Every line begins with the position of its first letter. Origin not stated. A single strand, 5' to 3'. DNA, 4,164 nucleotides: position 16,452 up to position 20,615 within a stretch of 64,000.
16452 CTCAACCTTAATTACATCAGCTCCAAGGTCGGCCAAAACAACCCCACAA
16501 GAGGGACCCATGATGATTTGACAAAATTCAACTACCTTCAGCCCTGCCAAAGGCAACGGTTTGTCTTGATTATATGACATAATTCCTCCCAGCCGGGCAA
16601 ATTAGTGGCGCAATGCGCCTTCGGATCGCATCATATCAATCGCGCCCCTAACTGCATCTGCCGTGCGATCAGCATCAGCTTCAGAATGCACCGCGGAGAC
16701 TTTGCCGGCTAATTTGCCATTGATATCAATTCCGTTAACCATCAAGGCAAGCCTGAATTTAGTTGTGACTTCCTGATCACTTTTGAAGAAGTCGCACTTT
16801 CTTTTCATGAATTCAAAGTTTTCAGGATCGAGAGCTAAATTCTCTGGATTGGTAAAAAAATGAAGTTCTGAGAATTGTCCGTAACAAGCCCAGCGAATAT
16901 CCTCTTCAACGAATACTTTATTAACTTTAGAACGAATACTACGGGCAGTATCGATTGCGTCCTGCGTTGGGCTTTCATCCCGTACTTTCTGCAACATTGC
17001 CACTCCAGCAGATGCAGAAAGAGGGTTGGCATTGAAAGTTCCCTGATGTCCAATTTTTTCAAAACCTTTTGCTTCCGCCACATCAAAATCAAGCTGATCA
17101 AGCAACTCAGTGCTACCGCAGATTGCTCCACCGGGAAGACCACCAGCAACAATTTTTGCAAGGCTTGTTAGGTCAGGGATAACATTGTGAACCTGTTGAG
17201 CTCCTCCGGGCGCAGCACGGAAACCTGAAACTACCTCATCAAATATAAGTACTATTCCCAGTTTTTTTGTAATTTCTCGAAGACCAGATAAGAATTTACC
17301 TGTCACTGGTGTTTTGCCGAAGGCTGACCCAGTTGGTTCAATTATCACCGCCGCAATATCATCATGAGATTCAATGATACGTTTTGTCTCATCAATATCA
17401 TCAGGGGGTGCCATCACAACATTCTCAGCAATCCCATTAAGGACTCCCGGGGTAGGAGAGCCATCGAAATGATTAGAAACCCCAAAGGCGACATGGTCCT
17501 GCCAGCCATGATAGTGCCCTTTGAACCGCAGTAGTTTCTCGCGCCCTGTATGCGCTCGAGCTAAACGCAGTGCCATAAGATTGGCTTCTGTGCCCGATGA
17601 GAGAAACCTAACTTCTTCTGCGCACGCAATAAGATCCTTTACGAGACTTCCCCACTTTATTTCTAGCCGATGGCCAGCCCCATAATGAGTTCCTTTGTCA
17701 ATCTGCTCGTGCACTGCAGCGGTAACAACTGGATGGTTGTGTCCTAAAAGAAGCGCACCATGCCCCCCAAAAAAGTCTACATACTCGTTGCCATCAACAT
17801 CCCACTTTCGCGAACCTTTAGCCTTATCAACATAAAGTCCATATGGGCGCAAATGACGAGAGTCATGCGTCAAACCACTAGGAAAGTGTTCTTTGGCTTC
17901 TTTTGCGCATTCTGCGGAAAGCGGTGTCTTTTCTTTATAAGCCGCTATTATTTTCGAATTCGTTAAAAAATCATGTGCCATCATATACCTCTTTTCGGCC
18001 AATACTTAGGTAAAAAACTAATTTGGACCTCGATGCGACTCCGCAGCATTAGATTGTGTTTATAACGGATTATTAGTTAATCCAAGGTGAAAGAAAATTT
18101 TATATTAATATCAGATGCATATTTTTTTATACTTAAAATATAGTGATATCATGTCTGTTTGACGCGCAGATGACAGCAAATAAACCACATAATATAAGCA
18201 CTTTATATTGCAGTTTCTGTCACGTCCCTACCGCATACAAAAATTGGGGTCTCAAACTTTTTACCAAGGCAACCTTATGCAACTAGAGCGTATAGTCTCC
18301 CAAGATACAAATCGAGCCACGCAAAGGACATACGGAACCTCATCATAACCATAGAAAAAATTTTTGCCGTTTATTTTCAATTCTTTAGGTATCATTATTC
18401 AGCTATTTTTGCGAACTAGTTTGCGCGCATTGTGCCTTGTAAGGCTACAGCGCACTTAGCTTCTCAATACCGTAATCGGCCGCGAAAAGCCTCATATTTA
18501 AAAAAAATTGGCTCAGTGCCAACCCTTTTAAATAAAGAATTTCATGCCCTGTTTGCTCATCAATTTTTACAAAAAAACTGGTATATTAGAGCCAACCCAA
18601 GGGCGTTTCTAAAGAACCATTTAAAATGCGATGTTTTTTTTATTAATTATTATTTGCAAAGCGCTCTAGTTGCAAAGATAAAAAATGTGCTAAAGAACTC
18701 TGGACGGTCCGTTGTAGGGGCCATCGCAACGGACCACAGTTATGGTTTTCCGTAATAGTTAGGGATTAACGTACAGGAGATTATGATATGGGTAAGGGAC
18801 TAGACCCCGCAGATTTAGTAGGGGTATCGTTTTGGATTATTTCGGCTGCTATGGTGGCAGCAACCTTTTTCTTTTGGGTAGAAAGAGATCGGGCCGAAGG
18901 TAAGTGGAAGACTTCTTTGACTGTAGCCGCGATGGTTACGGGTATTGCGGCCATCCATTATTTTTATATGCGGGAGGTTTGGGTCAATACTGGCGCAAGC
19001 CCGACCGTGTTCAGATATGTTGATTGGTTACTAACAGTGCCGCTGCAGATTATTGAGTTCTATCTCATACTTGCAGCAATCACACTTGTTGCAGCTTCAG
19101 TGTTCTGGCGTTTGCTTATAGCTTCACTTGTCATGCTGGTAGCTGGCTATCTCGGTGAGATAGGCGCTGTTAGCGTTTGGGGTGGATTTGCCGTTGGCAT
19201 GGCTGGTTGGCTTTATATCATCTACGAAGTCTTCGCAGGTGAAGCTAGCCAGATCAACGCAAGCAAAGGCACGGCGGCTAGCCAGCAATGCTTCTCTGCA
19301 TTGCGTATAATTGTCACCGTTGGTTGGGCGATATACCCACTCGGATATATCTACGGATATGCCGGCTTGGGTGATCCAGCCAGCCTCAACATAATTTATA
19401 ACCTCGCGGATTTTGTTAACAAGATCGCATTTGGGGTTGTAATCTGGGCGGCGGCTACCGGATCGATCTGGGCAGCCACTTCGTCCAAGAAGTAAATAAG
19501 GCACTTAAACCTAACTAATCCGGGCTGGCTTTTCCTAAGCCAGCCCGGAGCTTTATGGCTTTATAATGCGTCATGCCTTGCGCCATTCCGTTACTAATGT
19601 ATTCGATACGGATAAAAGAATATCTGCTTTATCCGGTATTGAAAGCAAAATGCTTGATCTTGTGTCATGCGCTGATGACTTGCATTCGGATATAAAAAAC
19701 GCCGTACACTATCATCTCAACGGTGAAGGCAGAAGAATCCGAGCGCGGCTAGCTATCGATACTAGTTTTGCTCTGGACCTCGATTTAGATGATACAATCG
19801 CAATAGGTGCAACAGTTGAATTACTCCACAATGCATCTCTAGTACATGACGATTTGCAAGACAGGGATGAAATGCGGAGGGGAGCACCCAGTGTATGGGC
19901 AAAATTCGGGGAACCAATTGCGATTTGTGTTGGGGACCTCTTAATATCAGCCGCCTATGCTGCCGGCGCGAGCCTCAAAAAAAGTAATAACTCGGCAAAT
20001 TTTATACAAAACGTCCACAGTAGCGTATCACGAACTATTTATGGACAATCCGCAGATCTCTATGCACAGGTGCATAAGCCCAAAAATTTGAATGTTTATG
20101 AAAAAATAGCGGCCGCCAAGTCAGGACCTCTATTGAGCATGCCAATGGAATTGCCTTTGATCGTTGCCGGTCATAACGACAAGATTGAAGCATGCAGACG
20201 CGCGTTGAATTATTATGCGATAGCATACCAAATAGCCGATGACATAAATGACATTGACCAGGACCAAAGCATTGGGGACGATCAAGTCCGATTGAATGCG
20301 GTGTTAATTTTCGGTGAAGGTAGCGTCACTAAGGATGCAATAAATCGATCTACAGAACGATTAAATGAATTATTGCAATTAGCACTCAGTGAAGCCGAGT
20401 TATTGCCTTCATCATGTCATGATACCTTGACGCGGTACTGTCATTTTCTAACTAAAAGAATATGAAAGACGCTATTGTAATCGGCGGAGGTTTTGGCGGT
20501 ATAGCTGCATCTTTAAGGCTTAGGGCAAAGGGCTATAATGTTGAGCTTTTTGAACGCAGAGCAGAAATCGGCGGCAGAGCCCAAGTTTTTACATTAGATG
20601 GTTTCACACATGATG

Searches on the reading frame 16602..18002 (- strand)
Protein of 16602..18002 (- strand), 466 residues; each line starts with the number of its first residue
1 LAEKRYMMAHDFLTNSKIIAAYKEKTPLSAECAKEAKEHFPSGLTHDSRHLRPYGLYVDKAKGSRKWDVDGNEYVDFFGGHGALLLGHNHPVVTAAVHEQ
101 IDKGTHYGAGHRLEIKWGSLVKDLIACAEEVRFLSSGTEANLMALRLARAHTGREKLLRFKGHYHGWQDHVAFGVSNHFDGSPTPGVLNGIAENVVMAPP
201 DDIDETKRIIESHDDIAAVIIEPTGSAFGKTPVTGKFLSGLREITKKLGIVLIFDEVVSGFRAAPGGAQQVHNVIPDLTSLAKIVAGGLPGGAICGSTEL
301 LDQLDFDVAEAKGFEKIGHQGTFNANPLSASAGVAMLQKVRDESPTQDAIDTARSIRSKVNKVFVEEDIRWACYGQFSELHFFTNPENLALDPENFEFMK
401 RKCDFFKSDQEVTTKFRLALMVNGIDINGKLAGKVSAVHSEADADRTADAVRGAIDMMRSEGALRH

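Call 10: search_protein_families(library=pfam, proteins=[window:16602-18002:-], max_evalue=0.00001)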
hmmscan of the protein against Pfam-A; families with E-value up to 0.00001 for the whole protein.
window:16602-18002:- (466 aa): 1 family
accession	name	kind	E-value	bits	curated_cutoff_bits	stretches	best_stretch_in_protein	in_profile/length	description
PF00202.27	Aminotran_3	-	1.1e-52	179.6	30.5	1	55-362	10-328/403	Aminotransferase class-III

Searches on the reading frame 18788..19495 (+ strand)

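Call 10: search_protein_families(library=pfam, proteins=[window:18788-19495:+], max_evalue=0.00001)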
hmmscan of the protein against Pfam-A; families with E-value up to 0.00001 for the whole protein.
window:18788-19495:+ (235 aa): 1 family
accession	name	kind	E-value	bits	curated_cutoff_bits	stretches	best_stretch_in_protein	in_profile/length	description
PF01036.24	Bac_rhodopsin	-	2.5e-46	158.4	24.6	1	11-224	3-222/224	Bacteriorhodopsin-like protein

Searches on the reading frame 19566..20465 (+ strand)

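Call 10: search_protein_families(library=pfam, proteins=[window:19566-20465:+], max_evalue=0.00001)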
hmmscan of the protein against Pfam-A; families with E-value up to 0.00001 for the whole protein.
window:19566-20465:+ (299 aa): 1 family
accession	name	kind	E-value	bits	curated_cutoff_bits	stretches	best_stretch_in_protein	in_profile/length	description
PF00348.22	polyprenyl_synt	-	6.5e-42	143.9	27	1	43-235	4-196/251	Polyprenyl synthetase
